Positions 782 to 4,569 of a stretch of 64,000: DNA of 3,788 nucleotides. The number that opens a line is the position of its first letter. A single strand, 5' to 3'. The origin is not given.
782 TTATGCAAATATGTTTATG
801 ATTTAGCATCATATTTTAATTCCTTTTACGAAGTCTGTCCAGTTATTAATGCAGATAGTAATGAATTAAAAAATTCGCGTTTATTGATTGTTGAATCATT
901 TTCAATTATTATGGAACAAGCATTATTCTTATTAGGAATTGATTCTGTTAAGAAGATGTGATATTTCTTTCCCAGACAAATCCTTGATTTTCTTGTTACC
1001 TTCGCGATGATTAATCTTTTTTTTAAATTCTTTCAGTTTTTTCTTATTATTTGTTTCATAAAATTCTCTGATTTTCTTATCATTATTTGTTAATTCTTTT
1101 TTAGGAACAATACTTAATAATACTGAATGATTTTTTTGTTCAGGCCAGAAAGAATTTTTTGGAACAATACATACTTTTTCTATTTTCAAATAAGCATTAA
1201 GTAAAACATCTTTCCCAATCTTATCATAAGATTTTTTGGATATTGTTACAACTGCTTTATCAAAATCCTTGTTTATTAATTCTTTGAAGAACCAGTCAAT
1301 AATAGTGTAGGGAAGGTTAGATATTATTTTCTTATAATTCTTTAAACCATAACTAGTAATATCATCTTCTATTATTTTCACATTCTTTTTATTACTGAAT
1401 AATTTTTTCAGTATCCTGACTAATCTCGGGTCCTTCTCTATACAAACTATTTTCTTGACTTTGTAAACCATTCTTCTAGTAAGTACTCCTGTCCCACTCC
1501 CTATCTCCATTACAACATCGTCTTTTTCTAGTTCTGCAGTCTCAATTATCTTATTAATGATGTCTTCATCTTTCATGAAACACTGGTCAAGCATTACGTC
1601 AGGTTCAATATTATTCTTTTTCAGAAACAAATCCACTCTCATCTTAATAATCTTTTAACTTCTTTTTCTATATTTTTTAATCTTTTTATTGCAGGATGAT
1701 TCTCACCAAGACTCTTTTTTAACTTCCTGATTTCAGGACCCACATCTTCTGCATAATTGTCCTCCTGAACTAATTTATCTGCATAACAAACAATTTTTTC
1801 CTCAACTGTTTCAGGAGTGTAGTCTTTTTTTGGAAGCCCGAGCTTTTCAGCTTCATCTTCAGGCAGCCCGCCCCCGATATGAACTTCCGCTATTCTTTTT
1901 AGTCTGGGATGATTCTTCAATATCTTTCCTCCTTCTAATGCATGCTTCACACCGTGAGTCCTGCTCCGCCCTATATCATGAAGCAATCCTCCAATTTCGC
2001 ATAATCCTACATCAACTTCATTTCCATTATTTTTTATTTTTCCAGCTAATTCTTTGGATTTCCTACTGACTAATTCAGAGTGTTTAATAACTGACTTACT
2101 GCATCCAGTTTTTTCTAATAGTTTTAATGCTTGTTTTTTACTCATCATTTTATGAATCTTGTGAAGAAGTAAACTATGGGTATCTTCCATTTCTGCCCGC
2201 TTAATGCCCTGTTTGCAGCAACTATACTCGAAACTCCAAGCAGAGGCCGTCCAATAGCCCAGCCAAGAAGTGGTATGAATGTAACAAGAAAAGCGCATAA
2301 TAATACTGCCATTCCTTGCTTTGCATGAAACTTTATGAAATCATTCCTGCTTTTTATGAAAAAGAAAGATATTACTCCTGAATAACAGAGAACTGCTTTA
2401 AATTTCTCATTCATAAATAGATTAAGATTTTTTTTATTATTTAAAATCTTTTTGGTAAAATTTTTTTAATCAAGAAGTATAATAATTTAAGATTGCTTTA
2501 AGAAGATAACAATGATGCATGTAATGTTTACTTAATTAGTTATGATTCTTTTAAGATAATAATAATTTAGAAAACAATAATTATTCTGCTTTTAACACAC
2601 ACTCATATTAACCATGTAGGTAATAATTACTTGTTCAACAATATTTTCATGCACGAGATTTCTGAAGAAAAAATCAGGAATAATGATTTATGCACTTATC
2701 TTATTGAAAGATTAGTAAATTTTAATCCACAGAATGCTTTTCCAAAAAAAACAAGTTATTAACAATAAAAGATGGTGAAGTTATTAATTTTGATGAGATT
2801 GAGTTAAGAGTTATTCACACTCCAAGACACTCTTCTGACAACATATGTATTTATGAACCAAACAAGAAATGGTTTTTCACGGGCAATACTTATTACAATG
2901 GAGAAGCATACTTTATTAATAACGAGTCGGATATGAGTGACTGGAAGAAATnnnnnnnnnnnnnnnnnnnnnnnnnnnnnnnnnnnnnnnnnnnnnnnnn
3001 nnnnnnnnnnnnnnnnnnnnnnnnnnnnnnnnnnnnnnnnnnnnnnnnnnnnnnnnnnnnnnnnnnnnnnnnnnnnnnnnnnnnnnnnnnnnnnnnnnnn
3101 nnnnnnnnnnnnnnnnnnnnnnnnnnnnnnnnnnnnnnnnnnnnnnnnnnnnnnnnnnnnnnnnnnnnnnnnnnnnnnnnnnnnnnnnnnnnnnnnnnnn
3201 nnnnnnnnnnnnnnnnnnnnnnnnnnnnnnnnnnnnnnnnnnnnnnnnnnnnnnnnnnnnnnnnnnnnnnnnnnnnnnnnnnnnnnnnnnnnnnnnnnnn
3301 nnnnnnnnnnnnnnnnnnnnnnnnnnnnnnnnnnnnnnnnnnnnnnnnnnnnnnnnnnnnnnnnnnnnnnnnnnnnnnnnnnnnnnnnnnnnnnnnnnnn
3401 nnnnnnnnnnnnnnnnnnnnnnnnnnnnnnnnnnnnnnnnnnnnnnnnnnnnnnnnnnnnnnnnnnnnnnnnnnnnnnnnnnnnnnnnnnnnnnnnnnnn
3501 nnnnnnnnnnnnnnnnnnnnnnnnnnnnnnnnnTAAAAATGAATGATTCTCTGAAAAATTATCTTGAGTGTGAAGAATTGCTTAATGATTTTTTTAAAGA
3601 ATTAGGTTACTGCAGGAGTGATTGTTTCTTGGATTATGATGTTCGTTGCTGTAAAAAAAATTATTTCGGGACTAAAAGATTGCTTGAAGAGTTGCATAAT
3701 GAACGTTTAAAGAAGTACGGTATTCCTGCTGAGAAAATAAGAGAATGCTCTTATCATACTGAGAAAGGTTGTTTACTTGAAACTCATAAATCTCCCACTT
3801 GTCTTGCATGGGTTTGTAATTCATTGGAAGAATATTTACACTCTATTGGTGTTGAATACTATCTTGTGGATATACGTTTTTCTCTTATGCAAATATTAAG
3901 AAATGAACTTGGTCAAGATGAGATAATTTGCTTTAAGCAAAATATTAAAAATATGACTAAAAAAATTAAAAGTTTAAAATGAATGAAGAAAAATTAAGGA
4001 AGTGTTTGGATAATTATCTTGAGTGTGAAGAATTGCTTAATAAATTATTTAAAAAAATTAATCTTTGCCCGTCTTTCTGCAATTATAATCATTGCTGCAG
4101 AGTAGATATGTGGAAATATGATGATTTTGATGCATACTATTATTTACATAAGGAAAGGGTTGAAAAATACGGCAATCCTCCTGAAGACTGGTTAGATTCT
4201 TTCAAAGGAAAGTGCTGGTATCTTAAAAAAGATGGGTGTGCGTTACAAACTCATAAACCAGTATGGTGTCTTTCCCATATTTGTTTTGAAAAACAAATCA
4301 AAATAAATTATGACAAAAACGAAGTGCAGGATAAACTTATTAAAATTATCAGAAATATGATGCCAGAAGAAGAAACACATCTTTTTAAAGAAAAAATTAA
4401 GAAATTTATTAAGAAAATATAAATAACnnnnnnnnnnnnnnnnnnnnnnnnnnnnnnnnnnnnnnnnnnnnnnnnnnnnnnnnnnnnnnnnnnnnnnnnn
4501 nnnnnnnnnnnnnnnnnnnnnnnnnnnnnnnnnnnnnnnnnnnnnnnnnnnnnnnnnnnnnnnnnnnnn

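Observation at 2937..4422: Tandem triplication of YkgJ-type CxxCxxCC (COG0727) cysteine-rich proteins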

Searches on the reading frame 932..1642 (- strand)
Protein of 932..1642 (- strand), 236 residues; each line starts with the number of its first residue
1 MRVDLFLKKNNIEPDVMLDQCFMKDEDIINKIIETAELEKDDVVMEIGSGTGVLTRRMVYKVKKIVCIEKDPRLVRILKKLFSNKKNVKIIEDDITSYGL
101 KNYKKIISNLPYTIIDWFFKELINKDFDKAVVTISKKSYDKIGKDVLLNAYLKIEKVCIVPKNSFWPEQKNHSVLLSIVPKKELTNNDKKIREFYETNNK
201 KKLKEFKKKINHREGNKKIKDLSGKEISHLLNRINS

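Call 51: search_protein_families(library=pfam, proteins=[window:932-1642:-], max_evalue=0.01)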
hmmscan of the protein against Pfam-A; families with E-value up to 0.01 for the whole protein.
window:932-1642:- (236 aa): 8 families
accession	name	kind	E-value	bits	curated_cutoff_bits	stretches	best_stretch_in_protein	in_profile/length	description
PF00398.26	RrnaAD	-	2.5e-31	109.2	24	1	19-194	9-204/263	Ribosomal RNA adenine dimethylase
PF13649.12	Methyltransf_25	-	2.2e-05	25.5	27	1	44-108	1-70/97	Methyltransferase domain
PF01135.25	PCMT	-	5.5e-05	23.5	20.3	1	29-92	62-130/210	Protein-L-isoaspartate(D-aspartate) O-methyltransferase (PCMT)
PF05175.20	MTS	-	6.2e-05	23.1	23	1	37-112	28-108/170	Methyltransferase small domain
PF13847.12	Methyltransf_31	-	0.00027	21.1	27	1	39-131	2-92/145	Methyltransferase domain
PF13489.12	Methyltransf_23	-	0.0038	17.4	27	1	32-88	13-70/164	Methyltransferase domain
PF08241.18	Methyltransf_11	-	0.0048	18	21.2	0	46-100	2-56/95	Methyltransferase domain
PF02475.24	TRM5-TYW2_MTfase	-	0.0052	17.2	28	1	38-143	34-144/164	TRM5/TYW2 methyltransferase domain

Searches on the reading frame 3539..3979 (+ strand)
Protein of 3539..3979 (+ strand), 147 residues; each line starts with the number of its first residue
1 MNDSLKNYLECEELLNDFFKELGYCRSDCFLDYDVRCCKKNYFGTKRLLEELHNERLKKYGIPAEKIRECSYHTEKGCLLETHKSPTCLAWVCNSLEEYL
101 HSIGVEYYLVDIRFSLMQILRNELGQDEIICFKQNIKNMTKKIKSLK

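Call 3: search_protein_families(library=pfam, proteins=[window:3539-3979:+], max_evalue=10)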
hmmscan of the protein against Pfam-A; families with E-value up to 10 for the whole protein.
seq(147 aa): 0 families

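Call 5: find_homologous_proteins(query=window:3539-3979:+, max_evalue=0.01)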
Query seq(147 aa) (147 aa): 1 proteins with E <= 0.01 among 21 candidates.
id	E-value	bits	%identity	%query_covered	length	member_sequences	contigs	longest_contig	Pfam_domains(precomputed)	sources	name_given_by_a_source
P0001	1.0e-94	332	100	100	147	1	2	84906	-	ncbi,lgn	-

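Call 6: search_protein_families(library=ncbifam, proteins=[window:3539-3979:+], max_evalue=10)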
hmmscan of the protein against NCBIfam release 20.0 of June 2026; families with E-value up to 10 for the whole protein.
seq(147 aa): 0 families

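Call 11: find_encoding_contigs(protein=P0001, flank=10000)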
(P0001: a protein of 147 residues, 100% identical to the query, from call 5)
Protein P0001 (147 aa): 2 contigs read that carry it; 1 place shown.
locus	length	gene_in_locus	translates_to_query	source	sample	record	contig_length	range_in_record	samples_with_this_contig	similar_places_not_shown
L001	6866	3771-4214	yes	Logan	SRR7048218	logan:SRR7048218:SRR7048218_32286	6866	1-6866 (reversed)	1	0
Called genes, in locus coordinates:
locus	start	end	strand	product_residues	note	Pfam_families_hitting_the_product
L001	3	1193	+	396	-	?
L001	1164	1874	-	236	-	PF00398:RrnaAD, PF05175:MTS (faint)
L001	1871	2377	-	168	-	PF01966:HD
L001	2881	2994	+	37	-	-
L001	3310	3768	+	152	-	-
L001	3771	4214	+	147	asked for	-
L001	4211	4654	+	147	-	-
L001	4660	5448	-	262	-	-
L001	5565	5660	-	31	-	-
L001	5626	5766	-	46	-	-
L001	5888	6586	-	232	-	PF00483:NTP_transferase, PF12804:NTP_transf_3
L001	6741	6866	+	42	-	?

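Call 54: list_cluster_members(proteins=[P0001, P0002, P0003, P0056, P0036, P0028, P0047, P0012, P0011, P0073])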
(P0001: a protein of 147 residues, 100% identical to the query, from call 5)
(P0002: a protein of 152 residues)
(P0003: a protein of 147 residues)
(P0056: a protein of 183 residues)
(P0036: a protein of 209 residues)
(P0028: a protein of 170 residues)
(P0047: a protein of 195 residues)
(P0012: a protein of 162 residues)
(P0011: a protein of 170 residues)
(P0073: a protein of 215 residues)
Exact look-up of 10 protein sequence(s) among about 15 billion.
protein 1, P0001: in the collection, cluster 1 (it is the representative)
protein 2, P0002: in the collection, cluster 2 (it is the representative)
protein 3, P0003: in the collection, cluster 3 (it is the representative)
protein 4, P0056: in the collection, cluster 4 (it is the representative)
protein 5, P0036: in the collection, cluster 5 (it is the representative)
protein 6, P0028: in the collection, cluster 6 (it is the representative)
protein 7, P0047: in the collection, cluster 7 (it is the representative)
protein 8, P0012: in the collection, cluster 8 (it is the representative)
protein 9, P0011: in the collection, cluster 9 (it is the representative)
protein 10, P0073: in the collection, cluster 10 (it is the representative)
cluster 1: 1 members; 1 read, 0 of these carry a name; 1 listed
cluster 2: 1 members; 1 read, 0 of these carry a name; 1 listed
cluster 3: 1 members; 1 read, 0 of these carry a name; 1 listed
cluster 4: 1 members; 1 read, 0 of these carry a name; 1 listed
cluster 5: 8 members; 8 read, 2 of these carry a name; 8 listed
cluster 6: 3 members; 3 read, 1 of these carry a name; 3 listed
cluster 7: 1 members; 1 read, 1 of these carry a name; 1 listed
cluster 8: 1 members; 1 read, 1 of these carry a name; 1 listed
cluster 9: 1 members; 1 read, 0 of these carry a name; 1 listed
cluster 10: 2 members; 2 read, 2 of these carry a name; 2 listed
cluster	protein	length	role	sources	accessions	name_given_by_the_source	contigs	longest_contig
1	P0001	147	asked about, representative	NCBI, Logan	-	-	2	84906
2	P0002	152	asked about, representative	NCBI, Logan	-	-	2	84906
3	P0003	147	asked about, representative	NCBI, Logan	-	-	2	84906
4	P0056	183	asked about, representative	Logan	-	-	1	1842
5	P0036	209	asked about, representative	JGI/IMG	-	hypothetical protein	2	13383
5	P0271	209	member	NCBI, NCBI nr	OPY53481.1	MAG: hypothetical protein A4E48_00764 [Methanosaeta sp. PtaU1.Bin060]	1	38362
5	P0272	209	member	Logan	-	-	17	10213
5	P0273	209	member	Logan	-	-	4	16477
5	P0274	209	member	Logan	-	-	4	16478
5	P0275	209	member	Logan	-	-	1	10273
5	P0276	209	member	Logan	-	-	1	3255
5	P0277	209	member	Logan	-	-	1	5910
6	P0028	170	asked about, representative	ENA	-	-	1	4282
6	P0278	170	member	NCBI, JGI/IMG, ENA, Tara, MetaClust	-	strand:+ start:3859 stop:4371 length:513 start_codon:yes stop_codon:yes gene_type:complete | TARA_039_MES_0.22-1.6_scaffold105561_1_gene116168 "" ""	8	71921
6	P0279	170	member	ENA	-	-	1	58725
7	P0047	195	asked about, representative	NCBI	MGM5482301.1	MAG: hypothetical protein ACQESF_02455 [Nanobdellota archaeon]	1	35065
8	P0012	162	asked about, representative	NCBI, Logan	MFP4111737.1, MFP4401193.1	MAG: hypothetical protein ACLFPQ_04900 [Candidatus Woesearchaeota archaeon]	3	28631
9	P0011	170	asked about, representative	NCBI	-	-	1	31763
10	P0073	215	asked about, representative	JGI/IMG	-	hypothetical protein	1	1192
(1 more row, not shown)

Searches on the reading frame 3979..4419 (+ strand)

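Call 3: search_protein_families(library=pfam, proteins=[window:3979-4419:+], max_evalue=10)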
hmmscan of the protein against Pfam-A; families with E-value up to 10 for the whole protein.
seq(147 aa): 2 families
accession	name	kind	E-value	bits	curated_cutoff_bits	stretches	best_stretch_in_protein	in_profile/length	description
PF00128.31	Alpha-amylase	-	0.011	15.5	22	1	52-128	112-178/446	Alpha amylase, catalytic domain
PF09713.15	A_thal_3526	-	0.13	13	27.8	1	7-35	6-34/53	Plant protein 1589 of unknown function (A_thal_3526)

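Call 6: search_protein_families(library=ncbifam, proteins=[window:3979-4419:+], max_evalue=10)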
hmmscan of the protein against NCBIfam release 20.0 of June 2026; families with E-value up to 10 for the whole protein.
seq(147 aa): 2 families
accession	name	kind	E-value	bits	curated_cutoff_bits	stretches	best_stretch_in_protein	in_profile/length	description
TIGR02403.1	trehalose_treC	equivalog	0.0015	17.2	799.05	1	48-125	115-180/544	alpha,alpha-phosphotrehalase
NF051899.1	BetGalacBglAAgro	equivalog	0.0066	14.9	900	1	54-126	122-185/537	beta-galactosidase BglA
